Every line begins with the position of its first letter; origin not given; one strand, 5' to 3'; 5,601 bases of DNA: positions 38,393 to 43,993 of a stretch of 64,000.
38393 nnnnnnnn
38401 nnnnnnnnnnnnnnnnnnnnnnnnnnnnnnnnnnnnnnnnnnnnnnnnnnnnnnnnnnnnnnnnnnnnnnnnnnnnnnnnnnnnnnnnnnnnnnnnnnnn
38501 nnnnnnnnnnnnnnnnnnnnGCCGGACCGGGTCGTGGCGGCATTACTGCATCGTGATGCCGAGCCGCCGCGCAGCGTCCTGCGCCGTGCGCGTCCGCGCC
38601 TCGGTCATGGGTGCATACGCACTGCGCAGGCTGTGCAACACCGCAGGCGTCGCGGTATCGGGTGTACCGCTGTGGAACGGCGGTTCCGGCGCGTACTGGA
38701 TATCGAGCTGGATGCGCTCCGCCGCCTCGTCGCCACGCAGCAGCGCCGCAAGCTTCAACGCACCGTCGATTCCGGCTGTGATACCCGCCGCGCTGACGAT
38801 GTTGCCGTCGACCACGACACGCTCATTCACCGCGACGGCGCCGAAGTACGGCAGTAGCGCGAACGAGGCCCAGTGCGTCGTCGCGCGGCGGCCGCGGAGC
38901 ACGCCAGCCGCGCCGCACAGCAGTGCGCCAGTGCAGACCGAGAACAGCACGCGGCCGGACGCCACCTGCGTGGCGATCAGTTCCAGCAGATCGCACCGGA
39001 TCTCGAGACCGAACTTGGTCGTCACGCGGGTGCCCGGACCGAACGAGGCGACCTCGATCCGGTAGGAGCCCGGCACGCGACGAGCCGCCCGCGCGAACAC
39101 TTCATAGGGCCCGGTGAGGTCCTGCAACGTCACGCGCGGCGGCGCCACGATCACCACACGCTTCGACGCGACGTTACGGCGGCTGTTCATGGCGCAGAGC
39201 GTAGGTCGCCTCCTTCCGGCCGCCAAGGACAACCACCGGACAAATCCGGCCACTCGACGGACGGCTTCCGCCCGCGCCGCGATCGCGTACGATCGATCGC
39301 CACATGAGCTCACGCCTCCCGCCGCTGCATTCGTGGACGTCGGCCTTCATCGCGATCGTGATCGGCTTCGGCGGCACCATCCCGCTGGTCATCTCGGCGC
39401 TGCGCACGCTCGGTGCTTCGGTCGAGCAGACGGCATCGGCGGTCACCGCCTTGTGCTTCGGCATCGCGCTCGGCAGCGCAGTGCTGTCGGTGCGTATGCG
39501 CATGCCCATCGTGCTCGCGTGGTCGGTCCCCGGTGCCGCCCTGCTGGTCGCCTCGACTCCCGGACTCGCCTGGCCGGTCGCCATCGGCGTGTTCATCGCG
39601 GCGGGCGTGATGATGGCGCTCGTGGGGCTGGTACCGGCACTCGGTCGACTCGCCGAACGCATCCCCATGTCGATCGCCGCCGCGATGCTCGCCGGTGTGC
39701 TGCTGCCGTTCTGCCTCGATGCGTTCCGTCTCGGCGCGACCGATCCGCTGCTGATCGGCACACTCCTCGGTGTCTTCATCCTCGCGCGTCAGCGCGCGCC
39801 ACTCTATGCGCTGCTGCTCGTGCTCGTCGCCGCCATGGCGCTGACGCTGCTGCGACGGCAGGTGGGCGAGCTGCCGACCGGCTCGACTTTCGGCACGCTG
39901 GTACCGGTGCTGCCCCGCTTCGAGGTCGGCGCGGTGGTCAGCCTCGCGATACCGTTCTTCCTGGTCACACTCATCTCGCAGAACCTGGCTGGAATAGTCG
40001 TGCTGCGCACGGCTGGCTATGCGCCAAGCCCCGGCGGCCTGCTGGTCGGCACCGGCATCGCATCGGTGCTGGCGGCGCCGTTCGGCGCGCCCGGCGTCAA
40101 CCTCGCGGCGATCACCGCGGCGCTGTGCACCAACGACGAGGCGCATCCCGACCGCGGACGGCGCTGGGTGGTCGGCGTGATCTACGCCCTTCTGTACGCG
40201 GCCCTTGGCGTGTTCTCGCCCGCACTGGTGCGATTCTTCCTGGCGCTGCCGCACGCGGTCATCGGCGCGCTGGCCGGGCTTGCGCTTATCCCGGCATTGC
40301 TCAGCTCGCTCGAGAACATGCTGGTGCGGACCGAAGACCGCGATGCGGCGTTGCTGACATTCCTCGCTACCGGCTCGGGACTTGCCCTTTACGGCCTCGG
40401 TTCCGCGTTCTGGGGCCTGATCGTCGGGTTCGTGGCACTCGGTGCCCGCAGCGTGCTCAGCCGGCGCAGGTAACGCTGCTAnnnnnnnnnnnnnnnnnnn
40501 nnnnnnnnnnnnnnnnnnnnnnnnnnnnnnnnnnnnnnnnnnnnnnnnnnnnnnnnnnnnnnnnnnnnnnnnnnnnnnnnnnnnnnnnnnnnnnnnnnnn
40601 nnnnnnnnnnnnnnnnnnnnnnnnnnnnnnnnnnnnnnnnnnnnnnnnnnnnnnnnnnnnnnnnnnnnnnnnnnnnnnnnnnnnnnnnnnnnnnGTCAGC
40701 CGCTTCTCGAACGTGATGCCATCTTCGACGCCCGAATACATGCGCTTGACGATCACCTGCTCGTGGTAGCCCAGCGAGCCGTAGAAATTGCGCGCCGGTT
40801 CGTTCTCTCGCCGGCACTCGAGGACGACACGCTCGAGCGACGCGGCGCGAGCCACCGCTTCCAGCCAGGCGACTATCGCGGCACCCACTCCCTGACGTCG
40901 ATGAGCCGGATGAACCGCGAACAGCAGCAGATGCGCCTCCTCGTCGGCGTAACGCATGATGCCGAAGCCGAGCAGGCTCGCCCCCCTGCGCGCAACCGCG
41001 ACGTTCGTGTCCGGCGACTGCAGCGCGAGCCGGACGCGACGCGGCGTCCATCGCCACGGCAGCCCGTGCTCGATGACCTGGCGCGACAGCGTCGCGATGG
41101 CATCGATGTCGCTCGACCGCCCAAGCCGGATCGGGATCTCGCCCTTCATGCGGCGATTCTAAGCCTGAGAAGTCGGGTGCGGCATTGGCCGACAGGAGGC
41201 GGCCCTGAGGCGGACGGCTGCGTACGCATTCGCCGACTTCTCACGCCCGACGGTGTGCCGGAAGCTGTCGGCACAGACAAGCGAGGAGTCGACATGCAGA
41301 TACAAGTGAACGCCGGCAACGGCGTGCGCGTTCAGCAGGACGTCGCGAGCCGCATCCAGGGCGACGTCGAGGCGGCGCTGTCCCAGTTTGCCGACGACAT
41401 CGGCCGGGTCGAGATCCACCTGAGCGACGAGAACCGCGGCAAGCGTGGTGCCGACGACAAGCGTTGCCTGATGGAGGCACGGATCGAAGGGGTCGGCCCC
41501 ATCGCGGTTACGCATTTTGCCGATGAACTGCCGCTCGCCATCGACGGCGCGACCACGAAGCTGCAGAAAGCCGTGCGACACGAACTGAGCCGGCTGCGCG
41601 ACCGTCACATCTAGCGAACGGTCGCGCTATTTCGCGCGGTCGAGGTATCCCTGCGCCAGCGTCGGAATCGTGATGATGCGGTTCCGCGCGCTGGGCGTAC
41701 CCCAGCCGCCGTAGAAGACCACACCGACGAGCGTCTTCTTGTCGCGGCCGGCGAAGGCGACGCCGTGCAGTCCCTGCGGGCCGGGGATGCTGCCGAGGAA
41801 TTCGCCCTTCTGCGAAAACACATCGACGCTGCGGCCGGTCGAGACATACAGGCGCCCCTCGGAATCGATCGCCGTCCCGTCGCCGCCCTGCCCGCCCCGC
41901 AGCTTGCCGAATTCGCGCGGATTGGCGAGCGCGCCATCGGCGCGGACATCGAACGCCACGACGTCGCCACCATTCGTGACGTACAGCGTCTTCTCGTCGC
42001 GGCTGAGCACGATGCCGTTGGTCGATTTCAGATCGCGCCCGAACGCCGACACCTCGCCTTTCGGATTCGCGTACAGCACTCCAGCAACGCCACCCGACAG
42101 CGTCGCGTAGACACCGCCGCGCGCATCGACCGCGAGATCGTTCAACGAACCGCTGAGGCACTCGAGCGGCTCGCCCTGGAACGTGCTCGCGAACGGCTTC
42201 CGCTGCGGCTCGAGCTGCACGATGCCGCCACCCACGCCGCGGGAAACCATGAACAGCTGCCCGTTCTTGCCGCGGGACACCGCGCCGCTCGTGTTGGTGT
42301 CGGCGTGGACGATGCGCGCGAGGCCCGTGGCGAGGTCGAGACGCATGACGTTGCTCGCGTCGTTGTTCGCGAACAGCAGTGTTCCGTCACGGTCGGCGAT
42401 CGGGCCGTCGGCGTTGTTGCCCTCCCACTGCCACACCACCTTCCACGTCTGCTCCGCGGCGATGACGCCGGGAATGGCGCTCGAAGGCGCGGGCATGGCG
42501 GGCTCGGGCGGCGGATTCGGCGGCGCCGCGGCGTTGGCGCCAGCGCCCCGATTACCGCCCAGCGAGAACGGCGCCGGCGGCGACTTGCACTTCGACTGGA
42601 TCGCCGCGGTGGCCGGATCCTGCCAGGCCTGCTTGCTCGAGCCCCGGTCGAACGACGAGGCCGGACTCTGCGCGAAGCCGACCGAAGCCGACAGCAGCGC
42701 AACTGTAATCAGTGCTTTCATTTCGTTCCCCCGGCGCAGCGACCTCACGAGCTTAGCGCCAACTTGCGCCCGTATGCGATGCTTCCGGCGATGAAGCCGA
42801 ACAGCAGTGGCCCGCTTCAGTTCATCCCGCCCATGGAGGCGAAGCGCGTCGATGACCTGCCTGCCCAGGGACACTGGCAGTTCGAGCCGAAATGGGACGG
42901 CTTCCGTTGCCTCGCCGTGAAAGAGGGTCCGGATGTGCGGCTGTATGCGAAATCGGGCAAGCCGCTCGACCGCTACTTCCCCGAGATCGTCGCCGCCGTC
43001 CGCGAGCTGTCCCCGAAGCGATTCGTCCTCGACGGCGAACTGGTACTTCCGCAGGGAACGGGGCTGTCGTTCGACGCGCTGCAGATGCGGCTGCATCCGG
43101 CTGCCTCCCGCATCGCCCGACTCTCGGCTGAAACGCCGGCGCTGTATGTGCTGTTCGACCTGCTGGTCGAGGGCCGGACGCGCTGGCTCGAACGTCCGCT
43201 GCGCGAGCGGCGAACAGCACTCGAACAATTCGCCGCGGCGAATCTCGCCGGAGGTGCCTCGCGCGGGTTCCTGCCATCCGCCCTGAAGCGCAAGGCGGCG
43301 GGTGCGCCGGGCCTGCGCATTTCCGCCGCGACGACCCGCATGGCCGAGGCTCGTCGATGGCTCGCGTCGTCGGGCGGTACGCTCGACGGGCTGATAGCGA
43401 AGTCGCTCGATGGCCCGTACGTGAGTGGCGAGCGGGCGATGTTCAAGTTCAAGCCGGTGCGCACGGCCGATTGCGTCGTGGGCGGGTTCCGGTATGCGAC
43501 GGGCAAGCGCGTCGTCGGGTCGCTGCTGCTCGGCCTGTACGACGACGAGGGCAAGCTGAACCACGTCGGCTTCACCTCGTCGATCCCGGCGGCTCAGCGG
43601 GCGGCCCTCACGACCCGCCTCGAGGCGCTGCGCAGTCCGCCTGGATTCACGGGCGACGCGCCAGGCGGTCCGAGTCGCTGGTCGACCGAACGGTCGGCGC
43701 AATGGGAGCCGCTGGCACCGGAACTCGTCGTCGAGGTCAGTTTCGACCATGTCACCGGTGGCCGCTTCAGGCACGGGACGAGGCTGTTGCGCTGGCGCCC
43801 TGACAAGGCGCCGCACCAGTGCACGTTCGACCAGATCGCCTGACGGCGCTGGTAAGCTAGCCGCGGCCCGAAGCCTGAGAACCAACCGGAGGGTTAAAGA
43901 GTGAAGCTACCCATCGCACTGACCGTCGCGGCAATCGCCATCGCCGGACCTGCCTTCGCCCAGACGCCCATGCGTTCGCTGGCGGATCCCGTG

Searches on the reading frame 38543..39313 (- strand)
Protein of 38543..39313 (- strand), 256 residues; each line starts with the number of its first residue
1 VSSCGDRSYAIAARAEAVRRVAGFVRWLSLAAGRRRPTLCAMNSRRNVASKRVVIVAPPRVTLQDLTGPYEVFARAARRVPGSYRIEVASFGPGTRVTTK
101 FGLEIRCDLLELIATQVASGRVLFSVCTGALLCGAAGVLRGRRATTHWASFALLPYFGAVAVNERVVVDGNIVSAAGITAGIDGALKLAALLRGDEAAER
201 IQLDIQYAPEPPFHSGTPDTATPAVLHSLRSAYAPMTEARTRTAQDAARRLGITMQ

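Call 45: search_protein_families(library=pfam, proteins=[window:38543-39313:-], max_evalue=0.00001)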
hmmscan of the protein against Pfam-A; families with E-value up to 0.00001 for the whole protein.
window:38543-39313:- (256 aa): 2 families
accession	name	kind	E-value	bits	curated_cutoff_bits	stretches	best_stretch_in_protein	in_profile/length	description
PF01965.30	DJ-1_PfpI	-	1.4e-16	61.2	26.6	1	109-189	83-163/165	DJ-1/PfpI family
PF09842.14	DUF2069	-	5.3e-06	26.9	23.3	1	115-159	21-67/104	Predicted membrane protein (DUF2069)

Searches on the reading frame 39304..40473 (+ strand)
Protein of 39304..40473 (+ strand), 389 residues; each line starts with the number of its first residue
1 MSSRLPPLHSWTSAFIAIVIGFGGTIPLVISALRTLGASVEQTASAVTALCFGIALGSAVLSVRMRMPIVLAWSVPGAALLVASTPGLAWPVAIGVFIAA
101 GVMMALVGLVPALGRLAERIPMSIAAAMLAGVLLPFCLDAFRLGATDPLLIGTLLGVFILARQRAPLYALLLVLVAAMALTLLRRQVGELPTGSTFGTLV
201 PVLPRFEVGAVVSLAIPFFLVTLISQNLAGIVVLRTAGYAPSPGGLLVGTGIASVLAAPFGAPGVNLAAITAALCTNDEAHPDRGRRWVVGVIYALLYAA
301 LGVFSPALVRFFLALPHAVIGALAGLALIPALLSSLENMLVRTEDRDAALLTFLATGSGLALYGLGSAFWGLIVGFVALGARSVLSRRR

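Call 45: search_protein_families(library=pfam, proteins=[window:39304-40473:+], max_evalue=0.00001)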
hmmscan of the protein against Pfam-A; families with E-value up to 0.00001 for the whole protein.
window:39304-40473:+ (389 aa): 1 family
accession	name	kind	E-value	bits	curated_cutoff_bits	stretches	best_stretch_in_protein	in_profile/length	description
PF03594.19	BenE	-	3.2e-101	339.4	27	1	13-378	10-375/378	Benzoate membrane transport protein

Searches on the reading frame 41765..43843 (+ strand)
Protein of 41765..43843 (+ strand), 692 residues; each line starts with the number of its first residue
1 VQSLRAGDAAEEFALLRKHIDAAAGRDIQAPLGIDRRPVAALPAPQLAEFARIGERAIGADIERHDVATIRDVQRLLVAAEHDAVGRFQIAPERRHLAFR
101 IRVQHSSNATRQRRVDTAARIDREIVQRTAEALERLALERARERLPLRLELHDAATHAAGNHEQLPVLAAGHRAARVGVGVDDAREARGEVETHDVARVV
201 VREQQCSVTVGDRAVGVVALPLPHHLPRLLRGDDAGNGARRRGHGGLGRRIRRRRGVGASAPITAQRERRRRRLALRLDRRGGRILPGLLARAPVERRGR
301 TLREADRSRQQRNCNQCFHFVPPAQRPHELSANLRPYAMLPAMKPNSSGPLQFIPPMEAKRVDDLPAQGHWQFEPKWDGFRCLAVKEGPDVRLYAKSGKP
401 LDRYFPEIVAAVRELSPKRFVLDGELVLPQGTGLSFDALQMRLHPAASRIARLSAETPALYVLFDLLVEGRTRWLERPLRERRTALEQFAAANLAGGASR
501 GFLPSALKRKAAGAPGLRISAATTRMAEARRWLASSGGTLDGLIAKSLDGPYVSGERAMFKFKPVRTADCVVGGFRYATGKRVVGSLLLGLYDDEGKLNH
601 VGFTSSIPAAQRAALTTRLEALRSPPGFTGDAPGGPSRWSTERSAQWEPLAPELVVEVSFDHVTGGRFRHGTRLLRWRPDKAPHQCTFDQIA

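Call 45: search_protein_families(library=pfam, proteins=[window:41765-43843:+], max_evalue=0.00001)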
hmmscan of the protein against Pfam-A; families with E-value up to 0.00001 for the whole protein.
window:41765-43843:+ (692 aa): 2 families
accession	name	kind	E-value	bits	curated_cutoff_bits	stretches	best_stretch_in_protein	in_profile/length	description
PF01068.26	DNA_ligase_A_M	-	1.9e-24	86.9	26.2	1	368-563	19-204/204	ATP dependent DNA ligase domain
PF04679.21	DNA_ligase_A_C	-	5.2e-13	49.7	27.5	1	582-681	3-94/94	ATP dependent DNA ligase C terminal region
